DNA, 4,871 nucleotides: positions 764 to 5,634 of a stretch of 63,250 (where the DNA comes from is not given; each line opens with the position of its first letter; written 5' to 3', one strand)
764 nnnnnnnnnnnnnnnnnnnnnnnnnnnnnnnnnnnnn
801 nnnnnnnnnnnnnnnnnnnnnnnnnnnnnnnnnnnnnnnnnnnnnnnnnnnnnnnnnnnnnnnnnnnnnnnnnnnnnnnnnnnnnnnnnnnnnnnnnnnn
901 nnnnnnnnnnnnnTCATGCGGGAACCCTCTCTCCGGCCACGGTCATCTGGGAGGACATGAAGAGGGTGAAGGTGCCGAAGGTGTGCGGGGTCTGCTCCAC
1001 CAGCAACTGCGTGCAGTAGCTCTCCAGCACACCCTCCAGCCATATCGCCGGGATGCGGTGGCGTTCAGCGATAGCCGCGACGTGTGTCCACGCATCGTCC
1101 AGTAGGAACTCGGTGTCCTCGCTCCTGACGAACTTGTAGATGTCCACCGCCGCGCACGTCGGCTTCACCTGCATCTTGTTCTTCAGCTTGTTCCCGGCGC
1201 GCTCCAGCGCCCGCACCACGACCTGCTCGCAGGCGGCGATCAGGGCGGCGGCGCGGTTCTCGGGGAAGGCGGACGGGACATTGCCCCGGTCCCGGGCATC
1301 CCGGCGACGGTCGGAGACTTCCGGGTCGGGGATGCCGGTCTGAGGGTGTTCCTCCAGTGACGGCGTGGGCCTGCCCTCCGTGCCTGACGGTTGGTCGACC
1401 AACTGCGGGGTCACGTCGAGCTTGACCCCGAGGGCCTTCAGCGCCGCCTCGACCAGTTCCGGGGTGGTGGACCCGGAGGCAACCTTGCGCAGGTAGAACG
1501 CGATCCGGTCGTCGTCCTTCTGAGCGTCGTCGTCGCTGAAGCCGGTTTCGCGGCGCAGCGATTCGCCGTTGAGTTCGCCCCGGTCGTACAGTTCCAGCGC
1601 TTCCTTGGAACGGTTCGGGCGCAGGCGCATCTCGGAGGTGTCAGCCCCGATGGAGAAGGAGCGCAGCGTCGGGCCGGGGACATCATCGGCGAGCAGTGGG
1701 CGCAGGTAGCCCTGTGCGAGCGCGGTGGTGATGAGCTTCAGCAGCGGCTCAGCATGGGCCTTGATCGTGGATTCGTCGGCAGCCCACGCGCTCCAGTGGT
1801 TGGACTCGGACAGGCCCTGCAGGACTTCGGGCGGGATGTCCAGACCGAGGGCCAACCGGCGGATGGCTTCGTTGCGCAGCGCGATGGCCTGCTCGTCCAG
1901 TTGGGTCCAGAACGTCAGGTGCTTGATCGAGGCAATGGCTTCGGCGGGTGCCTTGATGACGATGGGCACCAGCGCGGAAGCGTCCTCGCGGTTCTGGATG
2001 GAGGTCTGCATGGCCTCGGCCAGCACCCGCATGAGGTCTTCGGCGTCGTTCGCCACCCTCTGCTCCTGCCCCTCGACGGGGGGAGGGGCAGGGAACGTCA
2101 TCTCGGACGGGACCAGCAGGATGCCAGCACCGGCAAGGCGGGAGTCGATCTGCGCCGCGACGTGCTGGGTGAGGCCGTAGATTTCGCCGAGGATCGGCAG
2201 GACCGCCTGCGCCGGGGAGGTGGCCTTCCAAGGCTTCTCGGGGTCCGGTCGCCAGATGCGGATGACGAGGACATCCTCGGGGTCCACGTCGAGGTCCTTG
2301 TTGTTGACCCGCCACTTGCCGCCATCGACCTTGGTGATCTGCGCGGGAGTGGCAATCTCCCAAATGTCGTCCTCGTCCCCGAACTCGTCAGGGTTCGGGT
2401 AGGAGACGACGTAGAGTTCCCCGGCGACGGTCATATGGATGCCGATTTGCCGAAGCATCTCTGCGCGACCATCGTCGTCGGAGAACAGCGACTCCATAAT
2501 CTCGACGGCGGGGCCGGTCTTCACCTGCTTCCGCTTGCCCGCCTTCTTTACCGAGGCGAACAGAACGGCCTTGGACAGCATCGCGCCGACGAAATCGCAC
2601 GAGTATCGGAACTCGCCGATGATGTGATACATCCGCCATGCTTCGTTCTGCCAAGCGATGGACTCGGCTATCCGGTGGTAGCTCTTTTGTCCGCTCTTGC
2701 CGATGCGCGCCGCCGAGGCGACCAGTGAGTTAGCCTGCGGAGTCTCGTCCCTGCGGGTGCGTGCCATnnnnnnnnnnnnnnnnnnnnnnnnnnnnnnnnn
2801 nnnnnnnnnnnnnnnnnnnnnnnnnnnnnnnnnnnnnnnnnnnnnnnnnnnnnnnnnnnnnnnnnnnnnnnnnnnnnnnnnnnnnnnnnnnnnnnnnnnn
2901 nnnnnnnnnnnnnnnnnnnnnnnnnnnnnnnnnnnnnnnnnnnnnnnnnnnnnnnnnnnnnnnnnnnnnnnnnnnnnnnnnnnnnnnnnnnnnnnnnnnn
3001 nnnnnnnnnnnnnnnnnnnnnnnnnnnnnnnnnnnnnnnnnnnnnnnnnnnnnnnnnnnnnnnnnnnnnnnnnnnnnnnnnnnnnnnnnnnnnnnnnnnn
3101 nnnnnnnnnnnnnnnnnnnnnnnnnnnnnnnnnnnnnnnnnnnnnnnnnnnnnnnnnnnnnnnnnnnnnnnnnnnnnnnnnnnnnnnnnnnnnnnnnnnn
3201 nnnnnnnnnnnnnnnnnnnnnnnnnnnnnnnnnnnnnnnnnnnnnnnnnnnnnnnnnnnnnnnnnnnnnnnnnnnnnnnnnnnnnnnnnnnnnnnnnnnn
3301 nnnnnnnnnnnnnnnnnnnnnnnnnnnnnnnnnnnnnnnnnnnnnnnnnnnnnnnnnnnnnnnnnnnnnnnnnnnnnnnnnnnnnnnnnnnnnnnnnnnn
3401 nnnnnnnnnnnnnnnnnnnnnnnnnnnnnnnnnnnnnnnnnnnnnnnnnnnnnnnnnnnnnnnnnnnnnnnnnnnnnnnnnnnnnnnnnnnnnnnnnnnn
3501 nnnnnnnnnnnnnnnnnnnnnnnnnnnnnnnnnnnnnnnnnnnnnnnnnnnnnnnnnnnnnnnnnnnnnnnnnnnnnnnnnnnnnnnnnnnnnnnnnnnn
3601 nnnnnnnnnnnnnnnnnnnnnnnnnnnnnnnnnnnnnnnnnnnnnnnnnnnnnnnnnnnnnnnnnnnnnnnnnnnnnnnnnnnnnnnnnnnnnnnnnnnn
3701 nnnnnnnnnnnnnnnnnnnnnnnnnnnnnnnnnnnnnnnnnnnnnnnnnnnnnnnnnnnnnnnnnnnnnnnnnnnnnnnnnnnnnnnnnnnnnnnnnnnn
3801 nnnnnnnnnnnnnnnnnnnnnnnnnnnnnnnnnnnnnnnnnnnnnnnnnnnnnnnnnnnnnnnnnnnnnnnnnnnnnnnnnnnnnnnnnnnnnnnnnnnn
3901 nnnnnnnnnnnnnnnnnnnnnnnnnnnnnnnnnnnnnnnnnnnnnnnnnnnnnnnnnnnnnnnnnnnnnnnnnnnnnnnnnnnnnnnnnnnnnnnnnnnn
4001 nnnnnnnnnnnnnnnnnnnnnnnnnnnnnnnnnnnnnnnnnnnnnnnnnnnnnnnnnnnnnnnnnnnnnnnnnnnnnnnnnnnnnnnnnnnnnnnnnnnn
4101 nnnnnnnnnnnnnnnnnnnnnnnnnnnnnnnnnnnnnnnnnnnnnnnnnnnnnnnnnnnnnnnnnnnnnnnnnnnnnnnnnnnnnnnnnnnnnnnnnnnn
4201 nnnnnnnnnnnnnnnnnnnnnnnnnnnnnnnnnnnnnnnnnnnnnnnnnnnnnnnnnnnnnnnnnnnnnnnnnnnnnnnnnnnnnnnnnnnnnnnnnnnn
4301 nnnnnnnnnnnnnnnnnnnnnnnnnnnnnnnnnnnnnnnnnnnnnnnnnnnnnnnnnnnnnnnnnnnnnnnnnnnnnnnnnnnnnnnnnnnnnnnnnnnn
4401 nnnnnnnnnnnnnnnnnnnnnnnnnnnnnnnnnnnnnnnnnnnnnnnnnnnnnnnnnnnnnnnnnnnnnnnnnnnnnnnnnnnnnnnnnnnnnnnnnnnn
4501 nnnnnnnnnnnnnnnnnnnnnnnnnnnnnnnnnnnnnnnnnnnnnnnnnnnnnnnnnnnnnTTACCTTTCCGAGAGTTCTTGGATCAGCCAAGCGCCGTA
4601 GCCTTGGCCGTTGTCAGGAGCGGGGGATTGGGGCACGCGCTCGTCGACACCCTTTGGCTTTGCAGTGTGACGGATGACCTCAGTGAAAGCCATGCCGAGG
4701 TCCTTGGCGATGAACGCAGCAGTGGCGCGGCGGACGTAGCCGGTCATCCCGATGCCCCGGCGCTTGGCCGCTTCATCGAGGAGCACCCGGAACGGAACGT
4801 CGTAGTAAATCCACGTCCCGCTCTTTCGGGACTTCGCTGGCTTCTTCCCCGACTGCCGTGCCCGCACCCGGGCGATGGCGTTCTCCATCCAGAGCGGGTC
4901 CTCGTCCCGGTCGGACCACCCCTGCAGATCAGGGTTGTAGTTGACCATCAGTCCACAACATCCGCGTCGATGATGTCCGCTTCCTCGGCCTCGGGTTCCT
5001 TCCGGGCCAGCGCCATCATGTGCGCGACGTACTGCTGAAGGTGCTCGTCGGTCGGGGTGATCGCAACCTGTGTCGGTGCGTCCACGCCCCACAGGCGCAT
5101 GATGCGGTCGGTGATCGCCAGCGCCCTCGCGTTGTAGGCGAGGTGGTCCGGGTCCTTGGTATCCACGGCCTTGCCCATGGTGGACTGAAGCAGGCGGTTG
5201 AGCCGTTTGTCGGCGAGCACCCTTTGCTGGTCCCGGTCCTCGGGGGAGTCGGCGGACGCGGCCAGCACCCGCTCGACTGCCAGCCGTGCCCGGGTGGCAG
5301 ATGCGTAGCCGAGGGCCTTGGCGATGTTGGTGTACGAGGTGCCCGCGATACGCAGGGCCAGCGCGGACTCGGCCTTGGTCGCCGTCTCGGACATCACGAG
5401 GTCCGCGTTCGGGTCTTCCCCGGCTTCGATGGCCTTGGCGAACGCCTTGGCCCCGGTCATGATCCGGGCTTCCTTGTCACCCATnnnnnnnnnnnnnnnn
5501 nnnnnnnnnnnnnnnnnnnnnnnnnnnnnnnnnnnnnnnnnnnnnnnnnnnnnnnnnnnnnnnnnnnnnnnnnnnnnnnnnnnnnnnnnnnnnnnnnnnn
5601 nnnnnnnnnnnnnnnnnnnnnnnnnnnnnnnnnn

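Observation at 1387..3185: The palindrome is stop-free in all six frames and sits inside conserved structural genes in different reading frames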

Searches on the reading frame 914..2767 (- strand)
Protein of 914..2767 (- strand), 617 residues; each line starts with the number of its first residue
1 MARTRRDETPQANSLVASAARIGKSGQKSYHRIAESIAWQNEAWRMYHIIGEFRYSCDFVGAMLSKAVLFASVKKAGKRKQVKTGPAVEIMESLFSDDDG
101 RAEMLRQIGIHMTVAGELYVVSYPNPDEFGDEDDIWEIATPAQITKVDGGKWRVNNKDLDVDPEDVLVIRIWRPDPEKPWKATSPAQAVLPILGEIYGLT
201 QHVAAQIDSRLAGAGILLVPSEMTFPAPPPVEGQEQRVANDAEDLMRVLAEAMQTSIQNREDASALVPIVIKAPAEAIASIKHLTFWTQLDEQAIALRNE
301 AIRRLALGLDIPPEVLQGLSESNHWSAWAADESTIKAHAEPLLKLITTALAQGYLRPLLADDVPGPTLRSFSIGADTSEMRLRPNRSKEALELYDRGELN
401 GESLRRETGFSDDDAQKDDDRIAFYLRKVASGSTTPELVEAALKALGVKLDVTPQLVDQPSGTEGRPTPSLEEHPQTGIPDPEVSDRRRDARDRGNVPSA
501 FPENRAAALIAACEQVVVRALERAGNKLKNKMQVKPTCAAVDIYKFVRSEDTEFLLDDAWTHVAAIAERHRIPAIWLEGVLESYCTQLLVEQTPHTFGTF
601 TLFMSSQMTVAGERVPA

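Call 13: search_dna_similar(query=window:914-2767:-, collection=phages, mode=protein, max_rows=30)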
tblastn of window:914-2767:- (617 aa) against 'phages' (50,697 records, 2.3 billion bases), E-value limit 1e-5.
Records with a match: 877; places in all: 877; records where one place covers at least 80% of the query: 93.
Best place of each record, by identity: <60% 877.
By first word of the organism name: Mycobacterium 496; Gordonia 198; Microbacterium 131; Arthrobacter 18; Streptomyces 17; Rhodococcus 3; Curtobacterium 2; Actinoplanes 2; Tsukamurella 2; Mycolicibacterium 2; and 6 more.
By host as written in the record: Mycobacterium smegmatis mc2 155 348; Gordonia terrae 3612 155; Mycobacterium smegmatis mc#155 83; Microbacterium foliorum NRRL B-24224 58; Microbacterium foliorum NRRL B-24224 SEA 29; Microbacterium paraoxydans NWU1 27; Gordonia terrae CAG3 16; Gordonia rubripertincta NRRL B-16540 12; and 54 more.
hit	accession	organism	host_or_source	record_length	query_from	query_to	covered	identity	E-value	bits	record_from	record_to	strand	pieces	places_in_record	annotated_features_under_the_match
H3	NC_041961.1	Arthrobacter phage Tank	Arthrobacter sp. ATCC 21022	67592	1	608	99%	54.9%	0e+0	627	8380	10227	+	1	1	17: portal protein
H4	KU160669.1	Arthrobacter phage Tank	Arthrobacter sp. ATCC 21022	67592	1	608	99%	54.9%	0e+0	627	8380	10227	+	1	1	17: portal protein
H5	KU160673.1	Arthrobacter phage Wilde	Arthrobacter sp. ATCC 21022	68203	1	608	99%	54.9%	0e+0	627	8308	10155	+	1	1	17: portal protein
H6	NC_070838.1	Arthrobacter phage SilentRX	Arthrobacter globiformis B-2979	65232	1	608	99%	54.3%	0e+0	594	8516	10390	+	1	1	18: portal protein | 17: hypothetical protein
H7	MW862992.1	Arthrobacter phage SilentRX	Arthrobacter globiformis B-2979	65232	1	608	99%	54.3%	0e+0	594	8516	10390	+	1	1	18: portal protein | 17: hypothetical protein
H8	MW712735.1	Arthrobacter phage Rizwana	Arthrobacter sp. ATCC 21022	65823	1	610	99%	53.9%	0e+0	611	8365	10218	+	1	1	16: portal protein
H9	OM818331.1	Arthrobacter phage BruhMoment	Arthrobacter globiformis B-2979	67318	10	613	98%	54.2%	0e+0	629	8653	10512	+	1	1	18: portal protein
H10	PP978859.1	Arthrobacter phage AWGoat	Arthrobacter globiformis NRRL B-2880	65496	1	608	99%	53.3%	0e+0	595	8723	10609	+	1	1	17: portal protein | 16: membrane protein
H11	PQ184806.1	Arthrobacter phage MellowYellow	Arthrobacter globiformis B-2979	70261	5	609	98%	52.7%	0e+0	621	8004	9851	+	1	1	19: portal protein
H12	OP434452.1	Arthrobacter phage Pureglobe5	Arthrobacter globiformis B-2979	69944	5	609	98%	52.7%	0e+0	621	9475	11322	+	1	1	24: portal protein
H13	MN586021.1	Arthrobacter phage Beagle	Arthrobacter globiformis NRRL B-2979 SEA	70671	5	609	98%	52.7%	0e+0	621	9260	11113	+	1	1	23: portal protein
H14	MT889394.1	Arthrobacter phage Odyssey395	Arthrobacter globiformis NRRL B-2979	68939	5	609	98%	52.7%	0e+0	621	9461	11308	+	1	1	24: portal protein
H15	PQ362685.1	Arthrobacter phage Pointis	Arthrobacter globiformis B-2979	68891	5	609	98%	52.7%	0e+0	621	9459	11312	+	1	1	22: portal protein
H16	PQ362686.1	Arthrobacter phage Ranunculus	Arthrobacter globiformis B-2979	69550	1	610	99%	50.3%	0e+0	575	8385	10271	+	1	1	17: portal protein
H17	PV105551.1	Microbacterium phage BirdInFrench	Microbacterium foliorum NRRL B-24224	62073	5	606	98%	42.7%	2e-124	410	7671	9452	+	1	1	21: portal protein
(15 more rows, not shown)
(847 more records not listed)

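Call 14: search_protein_families(library=pfam, proteins=[window:914-2767:-], max_evalue=0.01)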
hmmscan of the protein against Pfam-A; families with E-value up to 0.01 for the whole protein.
window:914-2767:- (617 aa): 1 family
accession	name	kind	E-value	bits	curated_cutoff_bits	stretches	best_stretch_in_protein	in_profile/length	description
PF04860.17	Phage_portal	-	5.8e-11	42.6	39.1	1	74-389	24-298/321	Phage portal protein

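Call 28: find_related_loci(query=window:914-2767:-, collection=viral_contigs, flank=10000)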
Query window:914-2767:- (617 aa) in viral_contigs; peptide patterns used: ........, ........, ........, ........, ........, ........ (x = any residue, [..] = any of these).
76 stretches matched a pattern; 75 encode a relative of the query (tblastn E <= 1e-3); 75 distinct loci.
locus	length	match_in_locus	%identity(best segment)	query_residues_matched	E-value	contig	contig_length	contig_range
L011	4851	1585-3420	85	1-608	0e+0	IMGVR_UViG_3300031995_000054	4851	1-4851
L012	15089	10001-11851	83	1-617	0e+0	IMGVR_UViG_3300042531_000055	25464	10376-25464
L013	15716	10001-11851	83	1-617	0e+0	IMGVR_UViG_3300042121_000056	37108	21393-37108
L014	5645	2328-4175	83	1-612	0e+0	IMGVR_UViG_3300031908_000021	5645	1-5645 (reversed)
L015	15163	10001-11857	84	1-617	0e+0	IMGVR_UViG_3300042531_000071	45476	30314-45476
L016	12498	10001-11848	83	1-612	0e+0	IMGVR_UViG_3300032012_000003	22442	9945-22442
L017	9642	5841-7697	82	1-617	0e+0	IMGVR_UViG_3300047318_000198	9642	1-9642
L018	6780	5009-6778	85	1-588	0e+0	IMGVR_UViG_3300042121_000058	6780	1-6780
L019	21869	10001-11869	73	1-617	0e+0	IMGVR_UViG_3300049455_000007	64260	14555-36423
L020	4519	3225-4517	86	1-429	0e+0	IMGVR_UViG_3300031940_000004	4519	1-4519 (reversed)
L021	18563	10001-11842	59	1-612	0e+0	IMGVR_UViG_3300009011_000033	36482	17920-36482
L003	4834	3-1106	95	251-617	0e+0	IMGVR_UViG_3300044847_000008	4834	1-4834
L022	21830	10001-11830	58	10-608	0e+0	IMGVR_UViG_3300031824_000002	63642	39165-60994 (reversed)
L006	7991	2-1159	83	233-617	0e+0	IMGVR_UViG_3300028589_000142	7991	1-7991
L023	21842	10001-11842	58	1-612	0e+0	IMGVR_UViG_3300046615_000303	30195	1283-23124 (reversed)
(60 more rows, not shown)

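Call 78: search_solved_structures(query=window:914-2767:-, max_evalue=0.01, show_alignments=1)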
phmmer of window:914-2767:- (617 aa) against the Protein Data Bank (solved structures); distinct sequences matched with E-value up to 0.01: 0.

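Call 80: find_homologous_proteins(query=window:914-2767:-, max_evalue=1e-30)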
Query window:914-2767:- (617 aa): 1459 proteins with E <= 1e-30 among 8000 candidates; the best 120 are listed.
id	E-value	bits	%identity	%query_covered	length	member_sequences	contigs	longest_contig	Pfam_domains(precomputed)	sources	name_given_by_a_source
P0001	0.0e+0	1385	100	100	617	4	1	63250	PF04860.18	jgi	jgi:hypothetical protein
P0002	0.0e+0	1288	92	100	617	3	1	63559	PF04860.18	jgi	jgi:Phage portal protein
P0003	0.0e+0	1211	88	99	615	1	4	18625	PF04860.18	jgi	jgi:hypothetical protein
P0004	0.0e+0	1192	87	99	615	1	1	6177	PF04860.18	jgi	jgi:hypothetical protein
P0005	0.0e+0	1182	86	99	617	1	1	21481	PF04860.18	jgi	jgi:hypothetical protein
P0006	0.0e+0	1181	86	100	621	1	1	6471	PF04860.18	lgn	-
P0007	0.0e+0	1175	86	99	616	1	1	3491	PF04860.18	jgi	jgi:hypothetical protein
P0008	0.0e+0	1172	83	100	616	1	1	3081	PF04860.18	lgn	-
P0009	0.0e+0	1167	84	100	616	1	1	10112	PF04860.18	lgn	-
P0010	0.0e+0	1165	84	100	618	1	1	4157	PF04860.18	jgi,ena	-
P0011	0.0e+0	1164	84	100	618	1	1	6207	PF04860.18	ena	-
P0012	0.0e+0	1163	84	100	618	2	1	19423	PF04860.18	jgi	jgi:hypothetical protein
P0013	0.0e+0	1163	85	99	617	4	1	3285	PF04860.18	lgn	-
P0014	0.0e+0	1161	85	99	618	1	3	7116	PF04860.18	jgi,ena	-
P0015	0.0e+0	1153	84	99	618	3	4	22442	PF04860.18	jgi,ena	-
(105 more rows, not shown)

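Call 82: find_encoding_contigs(protein=P0002, flank=10000, max_places=2)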
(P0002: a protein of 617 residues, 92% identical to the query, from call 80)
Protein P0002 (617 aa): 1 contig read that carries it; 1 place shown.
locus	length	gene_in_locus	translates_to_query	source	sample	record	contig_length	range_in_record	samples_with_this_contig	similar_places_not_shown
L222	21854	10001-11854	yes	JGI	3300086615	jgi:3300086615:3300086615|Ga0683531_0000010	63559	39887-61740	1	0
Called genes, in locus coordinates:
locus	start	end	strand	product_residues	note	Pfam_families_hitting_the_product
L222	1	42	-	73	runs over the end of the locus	-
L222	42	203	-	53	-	-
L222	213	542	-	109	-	-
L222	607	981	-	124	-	-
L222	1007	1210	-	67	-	-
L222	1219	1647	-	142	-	-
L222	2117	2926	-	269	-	-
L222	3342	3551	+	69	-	-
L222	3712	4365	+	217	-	-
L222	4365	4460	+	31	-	-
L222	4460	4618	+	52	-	-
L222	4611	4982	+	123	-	PF00565:SNase (weak)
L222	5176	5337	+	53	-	-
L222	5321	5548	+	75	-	-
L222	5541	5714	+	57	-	-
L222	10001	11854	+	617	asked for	PF04860:Phage_portal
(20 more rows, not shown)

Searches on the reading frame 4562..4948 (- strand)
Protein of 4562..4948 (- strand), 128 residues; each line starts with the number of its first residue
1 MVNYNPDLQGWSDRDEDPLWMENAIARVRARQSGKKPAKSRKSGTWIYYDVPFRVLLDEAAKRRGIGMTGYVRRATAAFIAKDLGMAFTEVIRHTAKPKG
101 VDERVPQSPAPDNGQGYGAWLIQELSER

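Call 35: search_protein_families(library=phrogs, proteins=[window:4562-4948:-], max_evalue=0.001)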
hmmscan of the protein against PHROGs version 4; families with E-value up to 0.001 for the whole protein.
window:4562-4948:- (128 aa): 1 family
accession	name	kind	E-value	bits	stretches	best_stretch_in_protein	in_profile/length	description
phrog_31270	-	unknown function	5.2e-16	60.2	1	1-125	1-126/127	-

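Call 36: search_protein_families(library=pfam, proteins=[window:4562-4948:-], max_evalue=0.01)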
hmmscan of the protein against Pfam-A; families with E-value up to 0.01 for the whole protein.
window:4562-4948:- (128 aa): 0 families

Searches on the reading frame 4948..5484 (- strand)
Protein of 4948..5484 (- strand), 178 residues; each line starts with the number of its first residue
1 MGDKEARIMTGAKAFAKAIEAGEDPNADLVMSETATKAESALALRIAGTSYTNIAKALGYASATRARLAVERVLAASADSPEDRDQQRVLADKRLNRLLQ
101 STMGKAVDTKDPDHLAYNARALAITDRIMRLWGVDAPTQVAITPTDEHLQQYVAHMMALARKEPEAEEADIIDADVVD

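Call 14: search_protein_families(library=pfam, proteins=[window:4948-5484:-], max_evalue=0.01)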
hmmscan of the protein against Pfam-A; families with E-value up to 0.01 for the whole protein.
window:4948-5484:- (178 aa): 0 families

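Call 35: search_protein_families(library=phrogs, proteins=[window:4948-5484:-], max_evalue=0.001)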
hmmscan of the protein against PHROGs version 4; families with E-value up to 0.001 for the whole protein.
window:4948-5484:- (178 aa): 1 family
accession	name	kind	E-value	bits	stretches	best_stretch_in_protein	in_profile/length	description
phrog_645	-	DNA, RNA and nucleotide metabolism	7.8e-20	72.8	1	22-177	11-173/196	Rnase E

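Call 53: search_solved_structures(query=window:4948-5484:-, max_evalue=1)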
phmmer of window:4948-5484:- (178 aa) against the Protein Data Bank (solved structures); distinct sequences matched with E-value up to 1: 0.
